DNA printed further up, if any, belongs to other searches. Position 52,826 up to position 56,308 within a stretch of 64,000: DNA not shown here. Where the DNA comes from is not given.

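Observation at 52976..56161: Orphan 1061-aa sacsin/MORC-like GHKL ATPase fused to a DUF3883-type PD-(D/E)xK nuclease: candidate single-polypeptide defence/conflict system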

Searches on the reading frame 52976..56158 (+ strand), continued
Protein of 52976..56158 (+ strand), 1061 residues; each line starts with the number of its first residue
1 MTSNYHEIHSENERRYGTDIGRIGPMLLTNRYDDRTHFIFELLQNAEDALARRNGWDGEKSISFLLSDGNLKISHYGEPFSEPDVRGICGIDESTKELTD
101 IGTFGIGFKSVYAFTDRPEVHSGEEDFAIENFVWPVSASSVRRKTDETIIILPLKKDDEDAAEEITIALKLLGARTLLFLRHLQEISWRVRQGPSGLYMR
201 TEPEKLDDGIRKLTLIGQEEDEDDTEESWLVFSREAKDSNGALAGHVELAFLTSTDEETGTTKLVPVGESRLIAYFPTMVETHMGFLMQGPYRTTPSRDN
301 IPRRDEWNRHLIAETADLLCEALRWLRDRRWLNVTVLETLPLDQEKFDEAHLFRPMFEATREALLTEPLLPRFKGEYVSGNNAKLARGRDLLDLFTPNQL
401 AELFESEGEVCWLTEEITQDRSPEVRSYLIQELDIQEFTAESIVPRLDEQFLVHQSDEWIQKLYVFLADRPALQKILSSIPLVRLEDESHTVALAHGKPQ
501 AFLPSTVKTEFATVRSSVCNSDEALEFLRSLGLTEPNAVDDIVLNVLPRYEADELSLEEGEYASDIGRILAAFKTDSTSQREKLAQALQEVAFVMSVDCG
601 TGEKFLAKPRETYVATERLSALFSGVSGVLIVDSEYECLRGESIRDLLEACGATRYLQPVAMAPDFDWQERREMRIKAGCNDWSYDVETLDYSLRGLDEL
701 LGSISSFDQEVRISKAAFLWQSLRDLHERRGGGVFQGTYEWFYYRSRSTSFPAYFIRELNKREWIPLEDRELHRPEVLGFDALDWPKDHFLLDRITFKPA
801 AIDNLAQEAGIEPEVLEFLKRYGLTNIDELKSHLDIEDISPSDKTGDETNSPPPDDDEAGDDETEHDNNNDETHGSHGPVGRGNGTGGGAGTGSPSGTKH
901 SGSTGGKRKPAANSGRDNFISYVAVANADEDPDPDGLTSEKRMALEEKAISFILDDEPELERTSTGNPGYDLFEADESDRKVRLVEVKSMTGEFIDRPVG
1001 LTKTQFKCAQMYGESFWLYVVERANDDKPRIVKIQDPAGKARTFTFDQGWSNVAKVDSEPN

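Call 26: find_encoding_contigs(protein=P0017, flank=10000, max_places=2)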
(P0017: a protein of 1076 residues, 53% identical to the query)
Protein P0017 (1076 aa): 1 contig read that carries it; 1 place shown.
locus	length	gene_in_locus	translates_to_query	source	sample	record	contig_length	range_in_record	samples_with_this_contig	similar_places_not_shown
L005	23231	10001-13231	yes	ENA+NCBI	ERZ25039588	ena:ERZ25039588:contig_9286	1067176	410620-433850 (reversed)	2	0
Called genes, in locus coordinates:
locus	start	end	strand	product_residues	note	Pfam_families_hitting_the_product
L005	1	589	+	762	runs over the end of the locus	PF03787:RAMPs (faint)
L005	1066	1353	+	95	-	PF08681:TacA1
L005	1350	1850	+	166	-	PF00583:Acetyltransf_1 (weak), PF13673:Acetyltransf_10, PF13508:Acetyltransf_7 (weak)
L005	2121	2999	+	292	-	-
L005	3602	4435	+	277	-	-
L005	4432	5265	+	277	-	-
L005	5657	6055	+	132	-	PF18563:TubC_N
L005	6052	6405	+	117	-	PF20586:DUF6788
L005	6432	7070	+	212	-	-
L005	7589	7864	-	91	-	-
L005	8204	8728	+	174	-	-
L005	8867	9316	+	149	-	-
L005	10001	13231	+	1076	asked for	PF25794:SACS, PF13020:NOV_C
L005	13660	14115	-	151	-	PF04977:DivIC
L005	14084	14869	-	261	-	PF02879:PGM_PMM_II, PF02880:PGM_PMM_III, PF00408:PGM_PMM_IV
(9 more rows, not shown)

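Call 27: find_encoding_contigs(protein=P0009, flank=10000, max_places=2)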
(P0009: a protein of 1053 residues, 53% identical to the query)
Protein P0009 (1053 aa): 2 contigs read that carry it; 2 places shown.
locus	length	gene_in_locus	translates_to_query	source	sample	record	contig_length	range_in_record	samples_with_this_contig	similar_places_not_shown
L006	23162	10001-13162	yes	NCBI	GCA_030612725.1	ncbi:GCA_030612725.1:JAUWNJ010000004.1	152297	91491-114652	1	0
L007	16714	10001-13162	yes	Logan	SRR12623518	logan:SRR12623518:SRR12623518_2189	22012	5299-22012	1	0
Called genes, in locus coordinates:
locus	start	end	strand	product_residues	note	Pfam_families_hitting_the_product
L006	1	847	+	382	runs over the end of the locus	PF18145:SAVED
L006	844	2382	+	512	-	PF18144:SMODS (weak), PF21654:DncV-like_NTFase, PF18134:AGS_C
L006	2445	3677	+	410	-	PF01420:Methylase_S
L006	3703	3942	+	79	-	PF09954:DUF2188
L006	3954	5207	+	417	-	-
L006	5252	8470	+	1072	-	PF04313:HSDR_N, PF04851:ResIII, PF18766:SWI2_SNF2, PF22679:T1R_D3-like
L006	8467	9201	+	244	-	PF01863:YgjP-like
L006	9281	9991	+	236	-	PF18755:RAMA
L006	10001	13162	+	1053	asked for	PF25794:SACS, PF13020:NOV_C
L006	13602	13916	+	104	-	PF11149:DUF2924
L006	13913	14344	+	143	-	-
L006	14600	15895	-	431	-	PF16930:Porin_5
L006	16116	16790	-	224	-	PF01895:PhoU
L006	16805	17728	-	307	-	PF00005:ABC_tran, PF02463:SMC_N (faint), PF13304:AAA_21 (faint)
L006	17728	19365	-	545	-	PF00528:BPD_transp_1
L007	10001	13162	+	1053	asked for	PF25794:SACS, PF13020:NOV_C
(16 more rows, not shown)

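Call 29: find_encoding_contigs(protein=P0041, flank=10000, max_places=1)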
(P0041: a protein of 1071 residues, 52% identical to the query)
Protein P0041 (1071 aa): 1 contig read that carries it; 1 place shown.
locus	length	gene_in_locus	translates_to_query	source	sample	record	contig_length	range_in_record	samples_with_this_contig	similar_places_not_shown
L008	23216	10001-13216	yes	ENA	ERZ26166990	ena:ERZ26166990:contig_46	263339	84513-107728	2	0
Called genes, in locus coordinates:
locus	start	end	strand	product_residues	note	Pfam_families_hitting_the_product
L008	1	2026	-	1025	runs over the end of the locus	PF01590:GAF, PF13185:GAF_2, PF13492:GAF_3, PF13426:PAS_9, PF00989:PAS, PF08448:PAS_4, PF02518:HATPase_c, PF00072:Response_reg, +4 more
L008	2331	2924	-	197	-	PF22725:GFO_IDH_MocA_C3, PF02894:GFO_IDH_MocA_C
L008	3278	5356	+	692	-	PF19363:DUF5939, PF00211:Guanylate_cyc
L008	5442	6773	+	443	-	PF13701:DDE_Tnp_1_4, PF01609:DDE_Tnp_1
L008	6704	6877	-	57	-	-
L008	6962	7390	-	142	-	-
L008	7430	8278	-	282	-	-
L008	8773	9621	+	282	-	-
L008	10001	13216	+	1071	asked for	PF25794:SACS, PF13020:NOV_C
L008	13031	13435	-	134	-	-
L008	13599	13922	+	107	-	-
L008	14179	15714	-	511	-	PF13701:DDE_Tnp_1_4, PF01609:DDE_Tnp_1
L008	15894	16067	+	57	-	-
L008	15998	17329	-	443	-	PF13701:DDE_Tnp_1_4, PF01609:DDE_Tnp_1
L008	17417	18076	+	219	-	PF00990:GGDEF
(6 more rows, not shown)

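Call 30: find_encoding_contigs(protein=P0057, flank=10000, max_places=1)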
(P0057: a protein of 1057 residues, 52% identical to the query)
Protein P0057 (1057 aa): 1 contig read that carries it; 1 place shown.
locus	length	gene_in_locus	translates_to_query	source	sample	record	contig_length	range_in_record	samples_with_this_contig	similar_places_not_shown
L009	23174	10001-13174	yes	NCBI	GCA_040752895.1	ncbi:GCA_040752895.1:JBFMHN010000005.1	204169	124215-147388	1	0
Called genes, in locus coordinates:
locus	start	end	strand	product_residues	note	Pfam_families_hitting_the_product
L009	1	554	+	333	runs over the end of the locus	PF01609:DDE_Tnp_1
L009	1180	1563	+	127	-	-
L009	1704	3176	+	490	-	PF07732:Cu-oxidase_3, PF00394:Cu-oxidase, PF07731:Cu-oxidase_2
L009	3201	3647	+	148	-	PF04214:DUF411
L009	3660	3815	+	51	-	-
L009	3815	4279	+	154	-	PF00034:Cytochrom_C, PF13442:Cytochrome_CBB3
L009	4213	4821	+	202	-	PF08534:Redoxin, PF00578:AhpC-TSA, PF00085:Thioredoxin (faint), PF13905:Thioredoxin_8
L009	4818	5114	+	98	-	-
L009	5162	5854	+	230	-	PF00578:AhpC-TSA, PF02630:SCO1-SenC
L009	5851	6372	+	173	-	-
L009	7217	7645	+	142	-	PF09278:MerR-DNA-bind (faint), PF13411:MerR_1, PF00376:MerR (faint)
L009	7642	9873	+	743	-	PF08487:VIT, PF13757:VIT_2, PF00092:VWA, PF13519:VWA_2, PF13768:VWA_3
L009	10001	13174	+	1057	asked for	PF25794:SACS, PF13020:NOV_C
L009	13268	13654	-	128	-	-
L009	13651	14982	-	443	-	PF00239:Resolvase, PF07508:Recombinase, PF13408:Zn_ribbon_recom (faint)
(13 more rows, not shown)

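Call 31: find_encoding_contigs(protein=P0064, flank=10000, max_places=1)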
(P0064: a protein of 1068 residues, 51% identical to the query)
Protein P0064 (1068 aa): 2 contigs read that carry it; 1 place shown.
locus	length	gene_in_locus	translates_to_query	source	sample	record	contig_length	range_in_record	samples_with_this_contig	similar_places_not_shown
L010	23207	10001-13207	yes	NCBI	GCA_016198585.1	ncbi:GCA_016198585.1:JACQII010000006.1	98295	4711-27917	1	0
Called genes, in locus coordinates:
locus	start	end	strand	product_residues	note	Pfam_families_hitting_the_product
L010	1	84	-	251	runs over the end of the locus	-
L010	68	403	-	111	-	-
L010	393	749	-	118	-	-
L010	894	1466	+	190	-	-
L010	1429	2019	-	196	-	PF00486:Trans_reg_C (weak)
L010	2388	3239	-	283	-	-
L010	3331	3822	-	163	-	PF24838:8xMP (weak)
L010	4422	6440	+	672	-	PF01935:DUF87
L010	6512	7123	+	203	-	-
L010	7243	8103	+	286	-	-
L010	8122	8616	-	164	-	PF04542:Sigma70_r2, PF08281:Sigma70_r4_2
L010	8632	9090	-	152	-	-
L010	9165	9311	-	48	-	PF01381:HTH_3, PF13560:HTH_31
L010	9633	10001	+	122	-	PF12161:HsdM_N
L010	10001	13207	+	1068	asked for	PF25794:SACS, PF13020:NOV_C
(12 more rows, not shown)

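Call 34: search_solved_structures(query=A1, max_evalue=1, show_alignments=2)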
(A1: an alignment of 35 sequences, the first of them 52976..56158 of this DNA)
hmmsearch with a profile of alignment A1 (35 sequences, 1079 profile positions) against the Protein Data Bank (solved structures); distinct sequences matched with E-value up to 1: 134 (the best 60 are shown).
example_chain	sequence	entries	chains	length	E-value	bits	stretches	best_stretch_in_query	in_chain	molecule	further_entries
5v47_A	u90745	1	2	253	1.4e-10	42.8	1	31-124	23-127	Lizard sacsin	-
5v44_A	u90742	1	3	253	1.2e-09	39.8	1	31-124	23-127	Sacsin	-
5v45_A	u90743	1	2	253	1.2e-09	39.8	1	31-124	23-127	Sacsin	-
5v46_A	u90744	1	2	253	1.3e-09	39.6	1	31-124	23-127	Sacsin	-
3peh_A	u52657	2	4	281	0.00011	23.3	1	13-137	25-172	Endoplasmin homolog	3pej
4xc0_A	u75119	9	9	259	0.00012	23.2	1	17-138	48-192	Heat shock cognate 90 kDa protein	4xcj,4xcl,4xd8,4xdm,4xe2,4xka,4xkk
3k60_A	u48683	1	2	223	0.00026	22.1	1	17-148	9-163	Heat shock protein 86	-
9d9d_A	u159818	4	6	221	0.00079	20.5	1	14-138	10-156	Heat shock protein 90 homolog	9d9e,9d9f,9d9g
6cji_A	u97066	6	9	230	0.00085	20.4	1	14-138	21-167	Heat shock protein 90 homolog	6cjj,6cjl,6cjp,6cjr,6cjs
9msq_A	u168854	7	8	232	0.00093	20.3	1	14-138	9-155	Heat shock protein 90 homolog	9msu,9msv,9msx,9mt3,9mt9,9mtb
2yge_A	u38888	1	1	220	0.0018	19.3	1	17-136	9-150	ATP-DEPENDENT MOLECULAR CHAPERONE HSP82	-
3h80_A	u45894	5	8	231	0.002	19.2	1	25-138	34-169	Heat shock protein 83-1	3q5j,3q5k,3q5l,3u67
8x2r_A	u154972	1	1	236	0.0022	19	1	17-133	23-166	Heat shock protein HSP 90-alpha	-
7c04_A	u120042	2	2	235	0.0027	18.7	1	28-123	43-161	Heat shock protein 75 kDa, mitochondrial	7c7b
5f3k_A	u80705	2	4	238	0.0028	18.7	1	28-123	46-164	Heat shock protein 75 kDa, mitochondrial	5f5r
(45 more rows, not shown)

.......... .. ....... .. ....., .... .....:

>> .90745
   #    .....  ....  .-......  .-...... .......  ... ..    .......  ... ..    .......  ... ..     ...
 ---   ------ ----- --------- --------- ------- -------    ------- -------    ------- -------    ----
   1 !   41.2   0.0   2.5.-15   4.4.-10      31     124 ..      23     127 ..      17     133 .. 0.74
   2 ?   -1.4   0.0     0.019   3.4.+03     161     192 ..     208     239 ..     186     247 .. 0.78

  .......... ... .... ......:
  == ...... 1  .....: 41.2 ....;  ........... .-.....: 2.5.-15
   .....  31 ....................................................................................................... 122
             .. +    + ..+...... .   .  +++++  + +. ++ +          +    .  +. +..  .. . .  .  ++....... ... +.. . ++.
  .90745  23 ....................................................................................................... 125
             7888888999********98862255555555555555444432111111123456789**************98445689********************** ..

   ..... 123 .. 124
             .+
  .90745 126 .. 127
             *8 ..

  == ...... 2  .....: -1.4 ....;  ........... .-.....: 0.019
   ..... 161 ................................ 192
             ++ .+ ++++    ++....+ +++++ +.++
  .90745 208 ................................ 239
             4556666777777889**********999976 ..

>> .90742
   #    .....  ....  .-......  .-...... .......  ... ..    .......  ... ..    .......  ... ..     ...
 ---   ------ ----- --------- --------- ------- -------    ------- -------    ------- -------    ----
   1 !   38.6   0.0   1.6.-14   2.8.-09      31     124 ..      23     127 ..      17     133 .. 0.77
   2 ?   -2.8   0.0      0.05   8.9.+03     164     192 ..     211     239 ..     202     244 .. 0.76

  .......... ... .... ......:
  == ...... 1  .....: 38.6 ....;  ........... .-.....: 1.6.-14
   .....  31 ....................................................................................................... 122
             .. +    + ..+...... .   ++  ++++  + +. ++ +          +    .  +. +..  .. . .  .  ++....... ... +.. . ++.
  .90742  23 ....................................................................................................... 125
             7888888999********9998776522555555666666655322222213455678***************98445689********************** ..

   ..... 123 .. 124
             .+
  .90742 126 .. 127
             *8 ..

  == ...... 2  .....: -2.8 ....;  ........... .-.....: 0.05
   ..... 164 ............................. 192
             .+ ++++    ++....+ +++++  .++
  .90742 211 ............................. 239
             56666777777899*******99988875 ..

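Call 50: predict_structure(alignment_id=A1)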
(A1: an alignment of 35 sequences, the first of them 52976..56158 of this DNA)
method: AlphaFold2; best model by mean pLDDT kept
length: 1061 residues; sequences in the alignment: 35
mean_pLDDT: 76.5   pTM: 0.54
mean pLDDT of the five models: 76.5, 76.0, 75.1, 74.2, 74.2
residues with pLDDT >= 90: 318; 70-90: 484; 50-70: 111; < 50: 148
segments of 3 or more residues with pLDDT < 50: 93-106, 276-303, 835-930, 1043-1046, 1059-1061
pLDDT, mean of each block of 10 residues (from residue 1): 80 80 67 71 78 81 93 91 79 43 52 89 90 87 91 90 88 80 90 91 90 90 87 78 72 83 72 48 34 34 60 84 92 84 64 78 94 91 89 90 87 84 87 91 91 94 91 87 94 88 83 90 91 86 83 75 89 85 88 92 90 90 92 89 90 91 84 81 68 93 89 92 90 87 78 92 86 86 85 81 53 57 54 47 31 32 27 27 24 26 27 27 35 69 87 90 79 88 91 74 80 91 86 86 52 64 32
secondary structure, 60 per line:
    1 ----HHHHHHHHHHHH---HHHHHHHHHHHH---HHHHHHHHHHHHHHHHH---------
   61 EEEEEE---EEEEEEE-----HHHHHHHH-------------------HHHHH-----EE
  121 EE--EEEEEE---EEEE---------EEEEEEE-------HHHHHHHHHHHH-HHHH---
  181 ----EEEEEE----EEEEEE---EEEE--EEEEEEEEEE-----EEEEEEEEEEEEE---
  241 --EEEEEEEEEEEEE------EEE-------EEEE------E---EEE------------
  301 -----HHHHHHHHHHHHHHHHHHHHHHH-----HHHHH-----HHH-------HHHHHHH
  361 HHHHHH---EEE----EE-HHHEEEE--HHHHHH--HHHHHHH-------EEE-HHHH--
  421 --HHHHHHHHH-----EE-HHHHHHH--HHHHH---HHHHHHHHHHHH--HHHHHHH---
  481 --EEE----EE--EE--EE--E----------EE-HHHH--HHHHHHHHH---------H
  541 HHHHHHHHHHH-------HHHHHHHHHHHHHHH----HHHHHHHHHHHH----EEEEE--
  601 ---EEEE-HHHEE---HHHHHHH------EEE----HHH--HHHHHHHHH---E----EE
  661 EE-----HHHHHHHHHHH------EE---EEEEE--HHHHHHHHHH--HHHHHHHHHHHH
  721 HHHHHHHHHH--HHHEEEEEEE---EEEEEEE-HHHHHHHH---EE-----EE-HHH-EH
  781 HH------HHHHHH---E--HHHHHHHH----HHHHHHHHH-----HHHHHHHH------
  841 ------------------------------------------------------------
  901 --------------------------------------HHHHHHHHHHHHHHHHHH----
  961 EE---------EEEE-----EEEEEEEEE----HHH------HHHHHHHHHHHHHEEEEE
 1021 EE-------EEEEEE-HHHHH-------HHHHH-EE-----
elements in order (helices of 4 or more, strands of 3 or more residues): H5-16 H20-31 H35-51 E61-66 E70-76 H82-89 H109-113 E119-122 E125-130 E134-137 E147-153 H161-172 H174-177 E185-190 E195-200 E204-207 E210-219 E225-237 E243-255 E262-264 E272-275 E286-288 H306-328 H334-338 H354-366 E370-372 E383-386 H389-394 H397-403 E411-413 H415-418 H423-431 H440-446 H449-453 H457-468 H471-477 E483-485 H516-519 H522-530 H540-551 H559-573 H578-589 E594-598 E604-607 H617-623 E630-632 H642-650 E659-662 H668-678 E690-694 H697-706 H709-730 E736-742 E746-752 H754-761 H789-794 H801-808 H813-821 H827-834 H939-956 E972-975 E981-989 H1003-1015 E1016-1022 E1030-1035 H1037-1041 H1049-1053
